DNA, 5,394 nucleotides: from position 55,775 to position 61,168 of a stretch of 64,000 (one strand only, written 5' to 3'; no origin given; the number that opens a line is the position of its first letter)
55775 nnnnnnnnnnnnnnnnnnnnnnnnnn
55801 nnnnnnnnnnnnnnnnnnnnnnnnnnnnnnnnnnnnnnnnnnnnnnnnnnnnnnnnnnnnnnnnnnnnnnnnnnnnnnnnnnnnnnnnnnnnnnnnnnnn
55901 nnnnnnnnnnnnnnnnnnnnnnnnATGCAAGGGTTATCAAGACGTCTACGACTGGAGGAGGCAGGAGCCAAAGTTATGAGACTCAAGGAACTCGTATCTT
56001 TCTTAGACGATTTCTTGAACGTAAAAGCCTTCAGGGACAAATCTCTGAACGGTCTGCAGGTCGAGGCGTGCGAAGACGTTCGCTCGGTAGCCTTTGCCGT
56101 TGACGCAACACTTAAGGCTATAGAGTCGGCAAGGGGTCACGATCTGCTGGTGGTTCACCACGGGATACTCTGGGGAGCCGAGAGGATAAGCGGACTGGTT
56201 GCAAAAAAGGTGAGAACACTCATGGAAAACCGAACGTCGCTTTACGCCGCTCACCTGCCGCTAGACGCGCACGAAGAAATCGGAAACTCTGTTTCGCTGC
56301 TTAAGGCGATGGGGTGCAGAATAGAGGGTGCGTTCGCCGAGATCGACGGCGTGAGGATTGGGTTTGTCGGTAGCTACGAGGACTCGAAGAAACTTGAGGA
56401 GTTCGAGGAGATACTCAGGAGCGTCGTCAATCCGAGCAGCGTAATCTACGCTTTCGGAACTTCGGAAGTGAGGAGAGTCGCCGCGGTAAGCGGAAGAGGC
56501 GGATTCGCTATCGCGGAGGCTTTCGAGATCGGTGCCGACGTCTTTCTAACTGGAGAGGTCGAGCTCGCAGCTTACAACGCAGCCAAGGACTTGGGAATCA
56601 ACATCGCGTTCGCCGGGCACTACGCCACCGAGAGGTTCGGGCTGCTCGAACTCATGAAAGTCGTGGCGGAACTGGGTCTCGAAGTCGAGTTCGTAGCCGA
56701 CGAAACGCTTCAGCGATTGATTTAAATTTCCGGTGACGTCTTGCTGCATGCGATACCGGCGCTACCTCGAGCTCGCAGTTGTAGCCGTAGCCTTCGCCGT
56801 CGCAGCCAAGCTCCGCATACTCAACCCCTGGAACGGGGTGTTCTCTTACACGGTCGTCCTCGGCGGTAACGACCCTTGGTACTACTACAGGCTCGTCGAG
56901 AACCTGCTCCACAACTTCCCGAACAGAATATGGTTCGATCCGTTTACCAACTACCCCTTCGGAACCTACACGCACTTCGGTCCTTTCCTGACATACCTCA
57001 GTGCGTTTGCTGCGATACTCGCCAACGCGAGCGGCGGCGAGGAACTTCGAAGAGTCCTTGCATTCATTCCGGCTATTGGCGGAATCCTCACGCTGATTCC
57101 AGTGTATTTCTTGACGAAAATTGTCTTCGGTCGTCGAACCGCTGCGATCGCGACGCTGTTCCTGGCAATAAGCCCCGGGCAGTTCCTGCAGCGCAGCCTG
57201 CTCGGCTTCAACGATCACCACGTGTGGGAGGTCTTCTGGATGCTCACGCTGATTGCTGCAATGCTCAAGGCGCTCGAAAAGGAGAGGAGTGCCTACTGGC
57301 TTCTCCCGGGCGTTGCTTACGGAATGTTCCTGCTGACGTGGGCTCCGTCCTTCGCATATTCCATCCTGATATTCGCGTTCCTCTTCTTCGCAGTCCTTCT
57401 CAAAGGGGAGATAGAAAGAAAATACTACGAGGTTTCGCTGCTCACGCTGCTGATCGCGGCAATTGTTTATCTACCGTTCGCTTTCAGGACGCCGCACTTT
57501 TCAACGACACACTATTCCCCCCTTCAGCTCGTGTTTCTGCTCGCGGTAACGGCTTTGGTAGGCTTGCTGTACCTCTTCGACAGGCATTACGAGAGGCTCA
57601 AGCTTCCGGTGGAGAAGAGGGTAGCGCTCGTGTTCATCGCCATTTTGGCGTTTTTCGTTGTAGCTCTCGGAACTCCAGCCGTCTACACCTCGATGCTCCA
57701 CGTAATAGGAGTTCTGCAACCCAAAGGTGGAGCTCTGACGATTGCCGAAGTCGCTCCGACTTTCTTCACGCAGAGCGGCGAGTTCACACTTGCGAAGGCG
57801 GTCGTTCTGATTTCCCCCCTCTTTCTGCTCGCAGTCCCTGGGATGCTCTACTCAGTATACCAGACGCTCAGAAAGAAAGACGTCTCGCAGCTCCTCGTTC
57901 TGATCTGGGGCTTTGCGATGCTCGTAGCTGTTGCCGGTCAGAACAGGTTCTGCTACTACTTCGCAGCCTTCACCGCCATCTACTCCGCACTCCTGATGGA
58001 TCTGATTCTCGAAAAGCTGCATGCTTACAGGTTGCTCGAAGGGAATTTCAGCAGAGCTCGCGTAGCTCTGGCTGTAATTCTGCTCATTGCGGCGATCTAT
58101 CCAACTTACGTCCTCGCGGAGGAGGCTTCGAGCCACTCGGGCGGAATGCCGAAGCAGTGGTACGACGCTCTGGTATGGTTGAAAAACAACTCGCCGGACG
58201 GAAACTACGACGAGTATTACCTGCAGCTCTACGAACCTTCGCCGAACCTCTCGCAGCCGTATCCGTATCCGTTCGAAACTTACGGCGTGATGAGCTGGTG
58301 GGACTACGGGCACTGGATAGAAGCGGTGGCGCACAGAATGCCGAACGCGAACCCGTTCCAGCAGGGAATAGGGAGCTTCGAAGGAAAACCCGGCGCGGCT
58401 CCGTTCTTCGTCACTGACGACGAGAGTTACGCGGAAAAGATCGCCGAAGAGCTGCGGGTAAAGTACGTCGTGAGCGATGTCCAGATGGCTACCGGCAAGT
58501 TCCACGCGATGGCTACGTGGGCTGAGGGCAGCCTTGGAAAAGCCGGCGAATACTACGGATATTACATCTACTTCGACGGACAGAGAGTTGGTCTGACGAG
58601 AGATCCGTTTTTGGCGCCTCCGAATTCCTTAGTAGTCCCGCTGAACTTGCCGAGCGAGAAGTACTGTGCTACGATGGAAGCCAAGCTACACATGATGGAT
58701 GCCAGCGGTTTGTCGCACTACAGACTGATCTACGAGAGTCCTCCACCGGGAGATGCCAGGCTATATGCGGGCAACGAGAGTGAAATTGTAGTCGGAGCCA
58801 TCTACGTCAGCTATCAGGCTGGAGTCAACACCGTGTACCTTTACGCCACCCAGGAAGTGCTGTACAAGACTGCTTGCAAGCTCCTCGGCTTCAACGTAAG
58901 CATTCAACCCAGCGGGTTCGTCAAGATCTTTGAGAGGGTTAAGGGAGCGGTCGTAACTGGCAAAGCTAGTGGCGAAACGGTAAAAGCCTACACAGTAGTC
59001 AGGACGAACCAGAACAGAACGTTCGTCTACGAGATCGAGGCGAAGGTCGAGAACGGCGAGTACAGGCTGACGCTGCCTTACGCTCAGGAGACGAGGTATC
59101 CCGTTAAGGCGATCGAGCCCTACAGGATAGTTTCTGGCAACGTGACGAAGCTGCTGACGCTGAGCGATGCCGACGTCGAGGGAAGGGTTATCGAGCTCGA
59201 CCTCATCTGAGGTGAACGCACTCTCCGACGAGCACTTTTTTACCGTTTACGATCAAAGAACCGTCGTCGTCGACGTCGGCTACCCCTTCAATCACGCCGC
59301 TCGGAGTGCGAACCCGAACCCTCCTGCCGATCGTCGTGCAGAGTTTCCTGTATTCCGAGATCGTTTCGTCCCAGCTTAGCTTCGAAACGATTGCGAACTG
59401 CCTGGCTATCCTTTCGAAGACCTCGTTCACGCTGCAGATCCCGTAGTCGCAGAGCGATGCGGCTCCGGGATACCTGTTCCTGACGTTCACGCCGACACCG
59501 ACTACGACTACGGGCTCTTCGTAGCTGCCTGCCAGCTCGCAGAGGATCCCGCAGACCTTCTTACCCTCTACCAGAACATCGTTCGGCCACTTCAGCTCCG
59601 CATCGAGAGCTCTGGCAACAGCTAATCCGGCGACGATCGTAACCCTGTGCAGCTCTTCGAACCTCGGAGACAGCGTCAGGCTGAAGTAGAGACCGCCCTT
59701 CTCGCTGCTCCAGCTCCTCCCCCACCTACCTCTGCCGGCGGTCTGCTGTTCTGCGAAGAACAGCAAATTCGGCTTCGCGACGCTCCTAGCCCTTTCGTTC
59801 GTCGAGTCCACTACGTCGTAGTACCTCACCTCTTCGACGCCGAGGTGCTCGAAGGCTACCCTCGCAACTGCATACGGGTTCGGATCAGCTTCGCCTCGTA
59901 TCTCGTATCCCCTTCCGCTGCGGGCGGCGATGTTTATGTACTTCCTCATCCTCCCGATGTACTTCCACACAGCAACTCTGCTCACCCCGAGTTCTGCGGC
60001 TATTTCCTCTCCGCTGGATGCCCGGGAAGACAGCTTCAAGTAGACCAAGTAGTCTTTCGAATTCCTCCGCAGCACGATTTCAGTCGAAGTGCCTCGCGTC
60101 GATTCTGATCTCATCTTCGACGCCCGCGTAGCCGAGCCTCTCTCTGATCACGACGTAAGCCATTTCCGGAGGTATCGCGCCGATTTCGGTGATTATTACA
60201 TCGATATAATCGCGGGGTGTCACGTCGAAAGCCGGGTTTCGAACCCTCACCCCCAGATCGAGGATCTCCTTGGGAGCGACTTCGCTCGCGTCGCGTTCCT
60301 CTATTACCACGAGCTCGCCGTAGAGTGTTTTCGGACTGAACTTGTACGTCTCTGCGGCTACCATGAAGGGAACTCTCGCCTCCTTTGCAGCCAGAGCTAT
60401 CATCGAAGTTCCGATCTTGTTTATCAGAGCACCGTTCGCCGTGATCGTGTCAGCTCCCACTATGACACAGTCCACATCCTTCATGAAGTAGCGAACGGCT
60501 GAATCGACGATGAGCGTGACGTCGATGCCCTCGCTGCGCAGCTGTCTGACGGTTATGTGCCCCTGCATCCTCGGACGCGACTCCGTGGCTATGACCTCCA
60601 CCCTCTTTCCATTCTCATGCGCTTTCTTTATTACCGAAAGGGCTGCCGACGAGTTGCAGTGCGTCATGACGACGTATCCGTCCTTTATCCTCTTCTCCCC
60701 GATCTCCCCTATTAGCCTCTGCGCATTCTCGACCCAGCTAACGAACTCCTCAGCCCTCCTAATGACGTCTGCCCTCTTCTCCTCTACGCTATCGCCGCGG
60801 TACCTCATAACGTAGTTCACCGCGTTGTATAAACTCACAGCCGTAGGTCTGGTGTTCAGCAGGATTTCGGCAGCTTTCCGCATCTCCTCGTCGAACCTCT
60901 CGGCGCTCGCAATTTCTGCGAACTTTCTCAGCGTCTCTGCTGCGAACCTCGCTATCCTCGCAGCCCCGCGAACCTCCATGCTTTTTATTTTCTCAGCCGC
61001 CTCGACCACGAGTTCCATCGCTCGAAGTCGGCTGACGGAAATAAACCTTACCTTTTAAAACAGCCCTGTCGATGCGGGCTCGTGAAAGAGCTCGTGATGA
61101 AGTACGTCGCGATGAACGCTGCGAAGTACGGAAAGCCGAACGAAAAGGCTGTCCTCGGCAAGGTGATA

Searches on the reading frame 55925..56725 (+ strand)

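Call 38: search_protein_families(library=pfam, proteins=[window:55925-56725:+], max_evalue=0.0001)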
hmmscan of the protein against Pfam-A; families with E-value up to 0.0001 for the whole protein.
window:55925-56725:+ (266 aa): 1 family
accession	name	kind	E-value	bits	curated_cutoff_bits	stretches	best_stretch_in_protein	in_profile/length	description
PF01784.24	DUF34_NIF3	-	8.9e-54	183.2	23.4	1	18-257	1-250/256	Duf34/NIF3 (NGG1p interacting factor 3)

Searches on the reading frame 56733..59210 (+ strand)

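Call 38: search_protein_families(library=pfam, proteins=[window:56733-59210:+], max_evalue=0.0001)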
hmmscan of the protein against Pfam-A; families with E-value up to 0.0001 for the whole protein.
window:56733-59210:+ (825 aa): 4 families
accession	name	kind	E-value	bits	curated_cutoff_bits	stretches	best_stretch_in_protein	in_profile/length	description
PF02516.20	STT3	-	6.5e-45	154.8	24.5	1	20-397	3-404/405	Oligosaccharyl transferase STT3, N-terminal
PF22627.1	AglB_core-like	-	3.4e-24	85.8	27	1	474-586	2-111/111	AglB core domain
PF18079.6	AglB_L1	-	5.8e-20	71.6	23.6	1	738-816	1-82/87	Archaeal glycosylation protein B long peripheral domain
PF13231.12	PMT_2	-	1.3e-08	35.7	26.1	1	106-247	21-155/160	Dolichyl-phosphate-mannose-protein mannosyltransferase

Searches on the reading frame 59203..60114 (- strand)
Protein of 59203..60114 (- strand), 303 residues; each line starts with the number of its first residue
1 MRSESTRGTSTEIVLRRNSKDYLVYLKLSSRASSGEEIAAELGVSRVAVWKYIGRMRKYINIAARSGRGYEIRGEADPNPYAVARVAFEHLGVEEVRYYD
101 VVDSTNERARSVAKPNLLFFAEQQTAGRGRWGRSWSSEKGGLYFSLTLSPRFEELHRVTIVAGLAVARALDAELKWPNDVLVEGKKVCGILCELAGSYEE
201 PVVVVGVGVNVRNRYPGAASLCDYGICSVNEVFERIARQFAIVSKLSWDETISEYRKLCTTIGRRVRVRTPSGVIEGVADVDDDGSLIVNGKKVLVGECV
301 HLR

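Call 38: search_protein_families(library=pfam, proteins=[window:59203-60114:-], max_evalue=0.0001)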
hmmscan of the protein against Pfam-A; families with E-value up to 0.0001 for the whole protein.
window:59203-60114:- (303 aa): 3 families
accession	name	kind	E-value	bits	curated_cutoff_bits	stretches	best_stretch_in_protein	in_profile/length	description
PF03099.24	BPL_LplA_LipB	-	3e-19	69.7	21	1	101-210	4-133/133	Biotin/lipoate A/B protein ligase family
PF08279.18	HTH_11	-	2.7e-09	37.2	25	1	25-70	8-54/55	HTH domain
PF02237.23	BPL_C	-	9.7e-06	25.8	21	1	261-301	1-47/48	Biotin protein ligase C terminal domain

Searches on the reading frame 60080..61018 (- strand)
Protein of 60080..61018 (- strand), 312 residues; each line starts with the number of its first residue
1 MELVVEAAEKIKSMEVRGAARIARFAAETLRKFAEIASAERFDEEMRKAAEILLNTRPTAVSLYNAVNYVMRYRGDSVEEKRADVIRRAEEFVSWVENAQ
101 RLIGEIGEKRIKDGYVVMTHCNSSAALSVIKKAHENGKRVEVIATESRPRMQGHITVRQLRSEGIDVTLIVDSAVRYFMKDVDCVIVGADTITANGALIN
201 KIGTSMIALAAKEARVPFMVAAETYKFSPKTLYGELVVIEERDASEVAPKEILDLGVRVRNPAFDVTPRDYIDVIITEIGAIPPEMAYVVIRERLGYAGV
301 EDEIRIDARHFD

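Call 38: search_protein_families(library=pfam, proteins=[window:60080-61018:-], max_evalue=0.0001)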
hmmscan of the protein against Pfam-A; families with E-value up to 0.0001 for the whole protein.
window:60080-61018:- (312 aa): 1 family
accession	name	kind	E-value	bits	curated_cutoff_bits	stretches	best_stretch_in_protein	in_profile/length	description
PF01008.23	IF-2B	-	3.8e-102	341.7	22.4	1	15-284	1-280/280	Initiation factor 2 subunit family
